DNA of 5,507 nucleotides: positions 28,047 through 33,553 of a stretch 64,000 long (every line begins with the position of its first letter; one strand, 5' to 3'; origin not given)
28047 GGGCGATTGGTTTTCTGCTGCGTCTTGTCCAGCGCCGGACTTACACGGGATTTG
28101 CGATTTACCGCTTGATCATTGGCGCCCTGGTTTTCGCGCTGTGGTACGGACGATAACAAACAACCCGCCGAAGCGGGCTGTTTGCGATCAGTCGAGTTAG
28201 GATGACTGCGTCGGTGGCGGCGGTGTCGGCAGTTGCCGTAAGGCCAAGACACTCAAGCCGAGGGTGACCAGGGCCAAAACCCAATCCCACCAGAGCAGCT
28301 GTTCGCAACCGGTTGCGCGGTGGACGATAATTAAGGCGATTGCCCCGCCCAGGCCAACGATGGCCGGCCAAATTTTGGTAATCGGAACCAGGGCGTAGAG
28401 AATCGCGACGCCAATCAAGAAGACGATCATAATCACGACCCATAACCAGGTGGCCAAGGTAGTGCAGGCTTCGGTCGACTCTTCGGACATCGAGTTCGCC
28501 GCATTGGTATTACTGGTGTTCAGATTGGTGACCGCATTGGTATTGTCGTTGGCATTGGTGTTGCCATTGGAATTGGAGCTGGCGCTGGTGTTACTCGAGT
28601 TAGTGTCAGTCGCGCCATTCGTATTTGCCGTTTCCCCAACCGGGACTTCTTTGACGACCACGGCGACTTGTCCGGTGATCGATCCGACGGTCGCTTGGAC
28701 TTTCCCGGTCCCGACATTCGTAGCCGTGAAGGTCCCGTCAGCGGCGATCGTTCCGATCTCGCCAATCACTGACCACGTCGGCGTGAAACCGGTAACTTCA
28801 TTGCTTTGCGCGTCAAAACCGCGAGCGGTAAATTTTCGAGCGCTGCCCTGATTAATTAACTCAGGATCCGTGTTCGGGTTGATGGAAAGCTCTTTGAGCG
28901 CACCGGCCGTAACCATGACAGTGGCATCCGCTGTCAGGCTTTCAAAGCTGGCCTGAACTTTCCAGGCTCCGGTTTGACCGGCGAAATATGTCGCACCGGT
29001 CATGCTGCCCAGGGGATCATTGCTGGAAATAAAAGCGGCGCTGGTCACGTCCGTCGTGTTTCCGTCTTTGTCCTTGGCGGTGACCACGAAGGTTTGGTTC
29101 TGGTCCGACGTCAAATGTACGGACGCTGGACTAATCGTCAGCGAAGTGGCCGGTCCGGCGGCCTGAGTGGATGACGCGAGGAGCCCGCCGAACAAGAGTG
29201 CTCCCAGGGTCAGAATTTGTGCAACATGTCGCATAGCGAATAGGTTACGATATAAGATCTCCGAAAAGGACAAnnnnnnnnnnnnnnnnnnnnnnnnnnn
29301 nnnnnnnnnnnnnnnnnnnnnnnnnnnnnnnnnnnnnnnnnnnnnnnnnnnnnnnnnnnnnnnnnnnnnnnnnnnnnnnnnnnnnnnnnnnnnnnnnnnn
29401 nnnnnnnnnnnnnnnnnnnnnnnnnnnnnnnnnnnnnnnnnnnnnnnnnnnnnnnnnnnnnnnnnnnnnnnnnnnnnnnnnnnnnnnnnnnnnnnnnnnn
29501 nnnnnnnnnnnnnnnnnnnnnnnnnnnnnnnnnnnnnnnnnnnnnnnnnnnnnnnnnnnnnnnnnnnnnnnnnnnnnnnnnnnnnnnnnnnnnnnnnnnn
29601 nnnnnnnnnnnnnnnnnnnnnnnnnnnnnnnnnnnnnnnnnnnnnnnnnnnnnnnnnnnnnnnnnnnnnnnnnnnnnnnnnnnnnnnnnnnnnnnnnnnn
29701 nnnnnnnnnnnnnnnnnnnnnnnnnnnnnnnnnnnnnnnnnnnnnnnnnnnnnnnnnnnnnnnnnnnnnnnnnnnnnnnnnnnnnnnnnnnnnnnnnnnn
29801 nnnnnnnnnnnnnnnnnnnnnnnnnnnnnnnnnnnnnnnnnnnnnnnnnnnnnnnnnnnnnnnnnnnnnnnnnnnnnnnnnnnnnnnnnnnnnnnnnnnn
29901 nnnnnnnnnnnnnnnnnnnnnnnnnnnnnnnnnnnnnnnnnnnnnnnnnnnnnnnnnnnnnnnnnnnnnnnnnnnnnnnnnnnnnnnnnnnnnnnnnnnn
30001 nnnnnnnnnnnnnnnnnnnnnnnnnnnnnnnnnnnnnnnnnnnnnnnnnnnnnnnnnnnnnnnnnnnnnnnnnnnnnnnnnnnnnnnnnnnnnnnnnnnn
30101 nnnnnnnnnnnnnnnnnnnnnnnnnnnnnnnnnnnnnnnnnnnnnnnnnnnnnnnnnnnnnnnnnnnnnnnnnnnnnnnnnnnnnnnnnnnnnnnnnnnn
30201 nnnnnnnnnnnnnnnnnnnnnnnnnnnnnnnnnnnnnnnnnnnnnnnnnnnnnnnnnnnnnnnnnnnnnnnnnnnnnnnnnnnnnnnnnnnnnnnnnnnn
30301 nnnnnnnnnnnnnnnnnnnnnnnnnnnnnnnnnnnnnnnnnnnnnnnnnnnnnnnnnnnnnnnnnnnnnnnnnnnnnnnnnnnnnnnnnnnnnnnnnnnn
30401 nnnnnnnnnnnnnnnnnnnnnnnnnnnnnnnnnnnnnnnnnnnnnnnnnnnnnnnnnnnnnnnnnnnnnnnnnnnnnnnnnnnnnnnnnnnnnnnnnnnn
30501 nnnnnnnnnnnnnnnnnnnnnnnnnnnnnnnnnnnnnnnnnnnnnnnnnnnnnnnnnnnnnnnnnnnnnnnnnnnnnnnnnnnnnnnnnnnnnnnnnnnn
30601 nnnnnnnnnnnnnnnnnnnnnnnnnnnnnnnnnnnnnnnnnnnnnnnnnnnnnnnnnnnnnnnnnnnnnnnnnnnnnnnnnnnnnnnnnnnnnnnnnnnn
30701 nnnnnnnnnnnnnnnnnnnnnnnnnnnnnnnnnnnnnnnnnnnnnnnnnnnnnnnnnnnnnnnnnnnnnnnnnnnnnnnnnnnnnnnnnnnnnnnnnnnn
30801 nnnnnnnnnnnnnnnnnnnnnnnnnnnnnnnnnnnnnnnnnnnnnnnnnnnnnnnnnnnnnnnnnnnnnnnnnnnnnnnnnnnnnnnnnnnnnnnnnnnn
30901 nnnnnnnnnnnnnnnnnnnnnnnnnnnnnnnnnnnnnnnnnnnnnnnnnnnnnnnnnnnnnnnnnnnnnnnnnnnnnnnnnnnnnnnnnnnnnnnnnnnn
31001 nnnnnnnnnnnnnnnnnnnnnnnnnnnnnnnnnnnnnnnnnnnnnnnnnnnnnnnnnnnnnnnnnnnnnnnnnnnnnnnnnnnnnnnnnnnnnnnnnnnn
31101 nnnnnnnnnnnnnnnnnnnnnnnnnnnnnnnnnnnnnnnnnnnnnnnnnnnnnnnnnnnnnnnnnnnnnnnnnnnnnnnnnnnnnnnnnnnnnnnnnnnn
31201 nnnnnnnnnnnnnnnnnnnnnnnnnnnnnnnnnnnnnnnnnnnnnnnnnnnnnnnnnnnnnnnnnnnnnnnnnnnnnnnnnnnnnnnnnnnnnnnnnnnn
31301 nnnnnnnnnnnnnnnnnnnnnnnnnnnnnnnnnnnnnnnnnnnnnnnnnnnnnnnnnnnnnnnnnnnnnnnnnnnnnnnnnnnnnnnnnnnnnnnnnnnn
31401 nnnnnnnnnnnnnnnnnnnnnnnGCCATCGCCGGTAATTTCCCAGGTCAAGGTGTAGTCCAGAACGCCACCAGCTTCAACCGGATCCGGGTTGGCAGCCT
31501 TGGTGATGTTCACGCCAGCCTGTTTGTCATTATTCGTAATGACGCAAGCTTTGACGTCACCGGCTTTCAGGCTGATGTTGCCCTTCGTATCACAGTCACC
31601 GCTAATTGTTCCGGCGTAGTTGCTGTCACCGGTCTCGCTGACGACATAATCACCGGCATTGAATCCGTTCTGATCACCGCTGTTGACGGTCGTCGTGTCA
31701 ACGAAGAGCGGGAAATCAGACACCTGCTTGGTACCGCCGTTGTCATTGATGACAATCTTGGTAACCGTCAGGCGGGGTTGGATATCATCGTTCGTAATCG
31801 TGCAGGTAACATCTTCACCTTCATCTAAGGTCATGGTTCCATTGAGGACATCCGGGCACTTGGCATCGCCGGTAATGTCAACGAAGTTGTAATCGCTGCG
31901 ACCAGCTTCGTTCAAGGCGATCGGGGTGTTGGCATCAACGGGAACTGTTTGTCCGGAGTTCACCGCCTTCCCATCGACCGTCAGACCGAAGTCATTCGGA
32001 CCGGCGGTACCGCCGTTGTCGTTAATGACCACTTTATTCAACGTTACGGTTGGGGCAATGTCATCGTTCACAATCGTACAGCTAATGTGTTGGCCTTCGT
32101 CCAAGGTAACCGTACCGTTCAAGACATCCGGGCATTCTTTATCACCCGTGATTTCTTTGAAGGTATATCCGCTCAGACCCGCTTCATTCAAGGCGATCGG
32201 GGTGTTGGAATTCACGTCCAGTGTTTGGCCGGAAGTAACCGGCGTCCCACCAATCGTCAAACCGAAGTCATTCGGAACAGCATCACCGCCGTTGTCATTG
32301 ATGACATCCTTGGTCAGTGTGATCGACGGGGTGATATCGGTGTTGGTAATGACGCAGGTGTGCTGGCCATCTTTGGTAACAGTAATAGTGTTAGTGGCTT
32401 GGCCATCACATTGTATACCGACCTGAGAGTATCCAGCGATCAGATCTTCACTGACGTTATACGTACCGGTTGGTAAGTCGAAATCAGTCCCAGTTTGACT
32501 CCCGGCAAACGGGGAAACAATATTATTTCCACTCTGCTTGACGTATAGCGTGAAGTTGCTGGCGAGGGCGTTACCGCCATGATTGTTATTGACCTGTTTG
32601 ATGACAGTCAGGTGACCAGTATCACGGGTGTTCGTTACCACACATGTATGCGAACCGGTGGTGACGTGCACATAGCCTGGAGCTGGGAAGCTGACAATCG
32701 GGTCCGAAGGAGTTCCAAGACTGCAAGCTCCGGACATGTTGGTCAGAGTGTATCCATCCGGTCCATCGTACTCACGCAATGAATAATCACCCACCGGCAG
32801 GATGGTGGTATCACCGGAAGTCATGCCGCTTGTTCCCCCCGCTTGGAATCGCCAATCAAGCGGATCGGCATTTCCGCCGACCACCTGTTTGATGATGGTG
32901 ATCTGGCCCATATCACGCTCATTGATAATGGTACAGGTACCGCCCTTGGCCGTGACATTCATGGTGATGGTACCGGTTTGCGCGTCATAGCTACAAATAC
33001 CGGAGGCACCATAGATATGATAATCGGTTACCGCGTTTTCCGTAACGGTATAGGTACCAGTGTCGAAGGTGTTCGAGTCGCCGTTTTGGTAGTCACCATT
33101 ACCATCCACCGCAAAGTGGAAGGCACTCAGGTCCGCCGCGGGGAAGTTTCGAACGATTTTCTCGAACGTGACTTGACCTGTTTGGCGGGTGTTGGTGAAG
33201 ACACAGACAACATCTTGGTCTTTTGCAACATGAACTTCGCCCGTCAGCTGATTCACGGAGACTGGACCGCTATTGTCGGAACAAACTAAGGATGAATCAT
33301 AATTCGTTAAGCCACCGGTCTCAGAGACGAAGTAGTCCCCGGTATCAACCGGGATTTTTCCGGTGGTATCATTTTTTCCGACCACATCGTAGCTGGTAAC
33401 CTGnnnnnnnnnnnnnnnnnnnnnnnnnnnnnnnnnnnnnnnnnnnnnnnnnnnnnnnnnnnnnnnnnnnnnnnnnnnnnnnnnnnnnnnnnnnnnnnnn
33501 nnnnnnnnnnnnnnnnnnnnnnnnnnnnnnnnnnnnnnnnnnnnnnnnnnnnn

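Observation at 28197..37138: Surface-protein operon: giant LAxTG adhesin, sortase, Ig-like membrane protein, with adjacent CAP-domain protein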

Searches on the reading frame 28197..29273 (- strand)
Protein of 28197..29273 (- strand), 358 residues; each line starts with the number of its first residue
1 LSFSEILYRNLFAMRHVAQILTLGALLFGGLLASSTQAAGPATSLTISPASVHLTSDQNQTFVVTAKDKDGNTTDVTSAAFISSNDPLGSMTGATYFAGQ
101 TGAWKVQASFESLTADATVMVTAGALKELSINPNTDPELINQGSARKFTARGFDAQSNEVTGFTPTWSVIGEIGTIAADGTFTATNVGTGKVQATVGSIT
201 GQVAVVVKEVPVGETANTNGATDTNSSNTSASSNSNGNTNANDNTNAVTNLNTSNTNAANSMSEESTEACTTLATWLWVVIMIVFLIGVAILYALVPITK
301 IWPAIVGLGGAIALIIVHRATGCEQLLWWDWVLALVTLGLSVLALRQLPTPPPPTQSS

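Call 3: search_protein_families(library=pfam, proteins=[window:28197-29273:-], max_evalue=0.01)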
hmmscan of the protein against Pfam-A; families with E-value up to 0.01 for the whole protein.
window:28197-29273:- (358 aa): 4 families
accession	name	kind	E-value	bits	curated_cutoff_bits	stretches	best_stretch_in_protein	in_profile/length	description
PF22251.1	PFF1_TM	-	0.0013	18.7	32.3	1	216-295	173-252/300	Vacuolar membrane protease, transmembrane domain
PF20990.2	DUF2207_C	-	0.0014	18.8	33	1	232-319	98-187/247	Predicted membrane protein (DUF2207) C-terminal domain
PF14329.11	DUF4386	-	0.0063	16.9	27.6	1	248-330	101-183/210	Domain of unknown function (DUF4386)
PF22359.2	Big-like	-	0.0091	16.7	27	1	172-208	11-47/48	Bacterial Ig-like domain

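Call 4: search_protein_families(library=ncbifam, proteins=[window:28197-29273:-], max_evalue=0.01)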
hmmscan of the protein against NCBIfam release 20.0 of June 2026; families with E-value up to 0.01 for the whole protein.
window:28197-29273:- (358 aa): 1 family
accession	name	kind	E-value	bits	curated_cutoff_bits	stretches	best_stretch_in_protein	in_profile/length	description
TIGR03927.1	T7SS_EssA_Firm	equivalog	0.0095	15.8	32.45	0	232-297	80-147/151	type VII secretion protein EssA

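Call 16: search_solved_structures(query=window:28197-29273:-, max_evalue=1)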
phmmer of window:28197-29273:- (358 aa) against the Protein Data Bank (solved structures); distinct sequences matched with E-value up to 1: 4.
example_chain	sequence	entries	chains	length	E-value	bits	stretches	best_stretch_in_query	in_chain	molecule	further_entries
9ifo_A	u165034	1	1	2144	1.6e-11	47.2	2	36-200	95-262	Teneurin-Like Protein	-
9pt5_A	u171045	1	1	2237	1.7e-11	47.1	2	36-201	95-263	Teneurin-like protein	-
8gyr_B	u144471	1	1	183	0.001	21.6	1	42-205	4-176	LigA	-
8gyr_A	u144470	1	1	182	0.0056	19.2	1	42-204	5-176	Leptospira Immunoglobulin-like protein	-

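Call 22: find_homologous_proteins(query=window:28200-29234:-, max_evalue=0.001)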
Query seq(345 aa) (345 aa): 22 proteins with E <= 0.001 among 8000 candidates.
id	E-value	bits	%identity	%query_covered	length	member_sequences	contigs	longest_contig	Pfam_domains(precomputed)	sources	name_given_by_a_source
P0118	1.6e-214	729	100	100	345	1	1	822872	-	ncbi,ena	-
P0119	1.9e-126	440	57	99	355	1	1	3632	-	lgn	-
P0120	4.5e-121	422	58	99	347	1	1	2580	-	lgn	-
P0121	1.5e-112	394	57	97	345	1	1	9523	-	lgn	-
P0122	3.4e-111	390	50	97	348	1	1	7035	-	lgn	-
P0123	2.9e-108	380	53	99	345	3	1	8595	-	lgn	-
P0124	3.9e-108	380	54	91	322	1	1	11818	-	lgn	-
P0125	7.7e-107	375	57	95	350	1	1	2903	-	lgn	-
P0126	3.7e-101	357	53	94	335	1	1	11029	-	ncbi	-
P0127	2.4e-89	318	50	88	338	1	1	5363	-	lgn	-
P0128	6.2e-86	307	51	91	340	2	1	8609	PF02368.25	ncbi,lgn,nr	ncbi:MAG: hypothetical protein HY092_00150 [Candidatus Kerfeldbacteria bacterium]|nr:hypothetical pr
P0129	7.5e-86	306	50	91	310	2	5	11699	-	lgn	-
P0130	3.6e-82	294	45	91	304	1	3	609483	-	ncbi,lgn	-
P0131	8.6e-82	293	47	97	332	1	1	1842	-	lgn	-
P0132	7.5e-81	290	46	97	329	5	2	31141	-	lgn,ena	-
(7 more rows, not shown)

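Call 38: predict_structure(alignment_id=A2)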
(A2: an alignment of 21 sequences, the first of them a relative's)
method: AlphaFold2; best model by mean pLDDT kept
length: 345 residues; sequences in the alignment: 21
mean_pLDDT: 77.1   pTM: 0.50
mean pLDDT of the five models: 77.1, 75.9, 75.0, 74.8, 74.5
residues with pLDDT >= 90: 161; 70-90: 72; 50-70: 52; < 50: 60
segments of 3 or more residues with pLDDT < 50: 201-256
pLDDT, mean of each block of 10 residues (from residue 1): 59 57 68 98 97 95 97 97 97 98 98 93 85 96 95 97 97 96 97 88 43 35 36 38 37 46 80 84 75 78 70 59 72 69 68
secondary structure, 60 per line:
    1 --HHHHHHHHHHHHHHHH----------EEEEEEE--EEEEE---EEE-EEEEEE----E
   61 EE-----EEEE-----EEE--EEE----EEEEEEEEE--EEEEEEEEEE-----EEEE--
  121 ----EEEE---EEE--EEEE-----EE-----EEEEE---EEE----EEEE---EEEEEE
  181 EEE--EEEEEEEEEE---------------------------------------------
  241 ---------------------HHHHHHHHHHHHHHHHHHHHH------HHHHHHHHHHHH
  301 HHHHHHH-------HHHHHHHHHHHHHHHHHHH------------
elements in order: H3-18 E29-35 E38-42 E46-48 E50-55 E60-62 E68-71 E77-79 E82-84 E89-97 E100-109 E115-118 E125-128 E132-134 E137-140 E153-157 E161-163 E168-171 E175-183 E186-195 H262-282 H289-307 H315-333

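Call 42: fold_search(model_id=the predicted structure, library=pdb)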
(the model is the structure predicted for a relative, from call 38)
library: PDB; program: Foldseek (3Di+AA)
matches with E <= 10: 1894; with E <= 0.001: 379
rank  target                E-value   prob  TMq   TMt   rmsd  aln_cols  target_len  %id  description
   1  8gyr_A                8.0e-15  1.00  0.29  0.48   7.2       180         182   22  Crystal structure of a variable region segment of Leptospira host-interacting outer surface protein, LigA (released 2023-06-28)
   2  8gyr_B                9.0e-15  1.00  0.28  0.48   7.9       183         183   23  Crystal structure of a variable region segment of Leptospira host-interacting outer surface protein, LigA (released 2023-06-28)
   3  2xy2                  1.3e-08  1.00  0.23  0.35   9.1       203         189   16  CRYSTAL STRUCTURE OF NCAM2 IG1-2 (released 2011-02-23)
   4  8s80_F                2.7e-08  1.00  0.20  0.30  15.0       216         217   14  Domains 4 and 5 of Sap S-layer protein from Bacillus anthracis (released 2024-11-20)
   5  8s80_A                2.8e-08  1.00  0.20  0.29  14.9       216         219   13  Domains 4 and 5 of Sap S-layer protein from Bacillus anthracis (released 2024-11-20)
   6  9hcj_10               4.8e-08  1.00  0.21  0.05  13.4       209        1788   14  D. discoideum nuclear pore complex (released 2024-12-25)
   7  8s80_B                7.6e-08  1.00  0.20  0.31  14.2       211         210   13  Domains 4 and 5 of Sap S-layer protein from Bacillus anthracis (released 2024-11-20)
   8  2wim_A                8.5e-08  1.00  0.21  0.25   8.3       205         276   16  Crystal structure of NCAM2 IG1-3 (released 2010-08-25)
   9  4uj6                  9.0e-08  1.00  0.26  0.14  12.6       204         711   20  Structure of surface layer protein SbsC, domains 1-6 (released 2016-04-27)
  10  9g93_A                1.0e-07  1.00  0.22  0.14  14.9       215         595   13  CryoET structure of the in vitro grown Bacillus anthracis Sap S-layer (released 2024-12-18)
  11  1qz1                  1.6e-07  1.00  0.25  0.29   7.4       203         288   14  Crystal Structure of the Ig 1-2-3 fragment of NCAM (released 2003-11-04)
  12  1epf_C                1.7e-07  1.00  0.27  0.40   6.7       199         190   12  CRYSTAL STRUCTURE OF THE TWO N-TERMINAL IMMUNOGLOBULIN DOMAINS OF THE NEURAL CELL ADHESION MOLECULE (NCAM) (released 2000-10-09)
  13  7r5k_10               2.3e-07  1.00  0.22  0.06   9.0       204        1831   13  Human nuclear pore complex (constricted) (released 2022-06-22)
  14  1jmx_A                2.3e-07  1.00  0.22  0.16  13.8       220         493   15  crystal structure of a quinohemoprotein amine dehydrogenase from pseudomonas putida (released 2002-01-16)
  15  4uic                  2.6e-07  1.00  0.25  0.14   9.2       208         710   18  Crystal structure of the S-layer protein rSbsC(31-844) (released 2016-04-13)
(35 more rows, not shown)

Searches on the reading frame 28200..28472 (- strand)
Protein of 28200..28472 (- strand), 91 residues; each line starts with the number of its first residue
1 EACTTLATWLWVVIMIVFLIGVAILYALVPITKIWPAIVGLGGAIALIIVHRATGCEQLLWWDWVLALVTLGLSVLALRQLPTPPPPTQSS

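Call 77: search_protein_representatives(alignment_id=A4)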
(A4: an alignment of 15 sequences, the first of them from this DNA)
Query: 15 sequences, 89 profile positions. Proteins with E-value up to 0.001 (for the whole library): 12; up to 1e-10: 10; up to 1e-30: 0. The best 12 are listed.
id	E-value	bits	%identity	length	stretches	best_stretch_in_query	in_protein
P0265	8.9e-28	112.4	-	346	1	2-82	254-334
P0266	3.0e-24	101.1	-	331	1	2-87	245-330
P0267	1.8e-23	98.6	-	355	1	2-85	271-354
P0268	2.3e-22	95.1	-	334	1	2-85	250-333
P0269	4.5e-22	94.1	-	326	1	2-85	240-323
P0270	9.4e-22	93.1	-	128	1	15-87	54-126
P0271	2.8e-20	88.4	-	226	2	2-87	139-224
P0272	6.8e-20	87.1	-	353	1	2-82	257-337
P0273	1.2e-17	80.0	-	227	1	2-85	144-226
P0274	1.4e-16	76.5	-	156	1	2-84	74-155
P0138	1.9e-07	47.2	-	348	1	2-67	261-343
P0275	3.0e-04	37.0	-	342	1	2-77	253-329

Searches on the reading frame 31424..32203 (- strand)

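Call 54: search_protein_families(library=pfam, max_evalue=0.001, proteins=[window:31424-32203:-])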
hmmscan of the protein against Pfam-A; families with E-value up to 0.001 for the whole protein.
seq(260 aa): 2 families
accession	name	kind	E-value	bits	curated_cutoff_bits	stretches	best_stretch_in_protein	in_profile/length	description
PF19403.5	SpaA_2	-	3e-18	66.6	25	2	51-136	4-96/96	Prealbumin-like fold domain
PF24514.1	SpaA_4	-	0.00011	23.4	27.3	0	69-139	24-106/107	Prealbumin-like fold domain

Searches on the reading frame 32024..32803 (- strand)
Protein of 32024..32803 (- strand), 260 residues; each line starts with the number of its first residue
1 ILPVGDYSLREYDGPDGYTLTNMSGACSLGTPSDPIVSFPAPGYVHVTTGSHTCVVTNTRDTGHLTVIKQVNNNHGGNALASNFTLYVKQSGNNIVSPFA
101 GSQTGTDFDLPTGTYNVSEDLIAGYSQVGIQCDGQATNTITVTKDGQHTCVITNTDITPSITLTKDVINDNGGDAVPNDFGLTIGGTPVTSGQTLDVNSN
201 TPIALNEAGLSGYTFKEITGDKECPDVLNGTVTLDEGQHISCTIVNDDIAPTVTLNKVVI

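Call 54: search_protein_families(library=pfam, max_evalue=0.001, proteins=[window:32024-32803:-])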
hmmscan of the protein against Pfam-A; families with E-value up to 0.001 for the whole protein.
seq(260 aa): 4 families
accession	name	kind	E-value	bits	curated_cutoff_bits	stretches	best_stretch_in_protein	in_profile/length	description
PF19403.5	SpaA_2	-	1.4e-22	80.5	25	2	62-152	3-96/96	Prealbumin-like fold domain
PF24514.1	SpaA_4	-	1.9e-07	32.3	27.3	0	182-247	30-106/107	Prealbumin-like fold domain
PF17802.7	SpaA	-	8.5e-06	26.3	23.1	0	2-22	49-69/91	Prealbumin-like fold domain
PF06458.18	MucBP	-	0.00011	23.3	23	0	87-148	6-57/63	MucBP domain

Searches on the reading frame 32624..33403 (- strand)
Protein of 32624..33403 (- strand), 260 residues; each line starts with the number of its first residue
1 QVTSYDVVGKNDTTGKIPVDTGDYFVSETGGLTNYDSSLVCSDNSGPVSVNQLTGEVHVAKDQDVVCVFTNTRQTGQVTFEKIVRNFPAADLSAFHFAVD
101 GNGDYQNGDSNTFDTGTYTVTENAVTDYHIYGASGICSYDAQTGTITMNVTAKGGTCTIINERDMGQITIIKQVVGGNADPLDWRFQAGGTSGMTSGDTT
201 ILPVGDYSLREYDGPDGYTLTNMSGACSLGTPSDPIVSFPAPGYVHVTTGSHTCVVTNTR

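Call 54: search_protein_families(library=pfam, max_evalue=0.001, proteins=[window:32624-33403:-])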
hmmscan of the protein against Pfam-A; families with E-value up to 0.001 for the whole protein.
seq(260 aa): 2 families
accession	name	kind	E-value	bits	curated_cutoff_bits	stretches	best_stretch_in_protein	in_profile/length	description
PF24514.1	SpaA_4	-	1.7e-06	29.2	27.3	0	20-73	46-107/107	Prealbumin-like fold domain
PF17802.7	SpaA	-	6.1e-05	23.5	23.1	0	197-222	42-69/91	Prealbumin-like fold domain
